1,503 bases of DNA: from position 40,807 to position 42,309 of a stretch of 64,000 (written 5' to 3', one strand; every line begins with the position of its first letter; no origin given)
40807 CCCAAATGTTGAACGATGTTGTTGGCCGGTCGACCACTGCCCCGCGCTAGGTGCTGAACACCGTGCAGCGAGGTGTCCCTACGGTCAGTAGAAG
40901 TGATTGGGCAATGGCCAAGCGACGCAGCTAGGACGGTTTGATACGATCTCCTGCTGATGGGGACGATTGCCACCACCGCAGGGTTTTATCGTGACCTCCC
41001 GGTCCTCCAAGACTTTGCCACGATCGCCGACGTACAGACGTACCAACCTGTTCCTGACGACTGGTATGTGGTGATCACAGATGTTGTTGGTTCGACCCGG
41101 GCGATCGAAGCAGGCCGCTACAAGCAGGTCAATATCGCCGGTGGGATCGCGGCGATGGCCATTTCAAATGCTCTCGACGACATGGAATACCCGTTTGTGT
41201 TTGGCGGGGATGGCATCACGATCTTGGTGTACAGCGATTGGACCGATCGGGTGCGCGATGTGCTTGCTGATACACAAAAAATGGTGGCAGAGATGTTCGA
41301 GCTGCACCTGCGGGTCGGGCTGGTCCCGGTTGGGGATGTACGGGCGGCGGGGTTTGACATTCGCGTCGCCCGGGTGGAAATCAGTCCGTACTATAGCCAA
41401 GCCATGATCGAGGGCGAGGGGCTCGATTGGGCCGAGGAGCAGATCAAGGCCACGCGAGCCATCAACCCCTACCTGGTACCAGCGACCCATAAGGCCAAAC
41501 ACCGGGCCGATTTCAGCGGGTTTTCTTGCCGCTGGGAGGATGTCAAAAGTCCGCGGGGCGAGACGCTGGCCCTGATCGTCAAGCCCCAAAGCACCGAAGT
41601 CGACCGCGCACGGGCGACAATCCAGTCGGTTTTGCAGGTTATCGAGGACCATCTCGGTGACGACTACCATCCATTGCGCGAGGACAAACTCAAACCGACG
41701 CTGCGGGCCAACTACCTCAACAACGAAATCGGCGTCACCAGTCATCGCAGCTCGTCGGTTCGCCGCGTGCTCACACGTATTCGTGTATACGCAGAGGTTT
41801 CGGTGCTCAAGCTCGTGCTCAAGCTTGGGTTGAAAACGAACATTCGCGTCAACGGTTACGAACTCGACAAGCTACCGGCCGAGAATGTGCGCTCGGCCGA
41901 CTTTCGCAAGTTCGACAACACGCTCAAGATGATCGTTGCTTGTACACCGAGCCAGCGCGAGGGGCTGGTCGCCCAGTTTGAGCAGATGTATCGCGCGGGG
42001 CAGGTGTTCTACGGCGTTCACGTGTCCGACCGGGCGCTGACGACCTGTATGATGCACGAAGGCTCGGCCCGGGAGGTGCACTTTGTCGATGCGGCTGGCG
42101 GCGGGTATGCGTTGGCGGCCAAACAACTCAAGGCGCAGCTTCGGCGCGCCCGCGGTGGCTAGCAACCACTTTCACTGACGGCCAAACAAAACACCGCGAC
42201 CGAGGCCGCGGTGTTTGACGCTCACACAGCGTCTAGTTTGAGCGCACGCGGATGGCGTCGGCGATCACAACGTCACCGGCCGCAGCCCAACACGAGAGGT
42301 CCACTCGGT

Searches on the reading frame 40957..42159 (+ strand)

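Call 7: search_protein_families(library=pfam, proteins=[window:40957-42159:+], max_evalue=0.01)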
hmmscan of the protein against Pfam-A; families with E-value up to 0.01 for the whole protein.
window:40957-42159:+ (401 aa): 1 family
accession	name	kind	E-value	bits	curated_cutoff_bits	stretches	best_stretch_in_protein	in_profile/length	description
PF11294.13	DUF3095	-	7.6e-132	440.4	22.2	1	10-392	1-378/378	Protein of unknown function (DUF3095)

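Call 9: search_protein_families(library=ncbifam, proteins=[window:40957-42159:+], max_evalue=1)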
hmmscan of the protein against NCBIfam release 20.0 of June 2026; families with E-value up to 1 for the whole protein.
window:40957-42159:+ (401 aa): 0 families

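Call 86: search_protein_families(library=padloc, proteins=[window:40957-42159:+], max_evalue=0.01)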
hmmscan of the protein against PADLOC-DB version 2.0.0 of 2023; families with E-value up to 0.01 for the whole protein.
window:40957-42159:+ (401 aa): 0 families
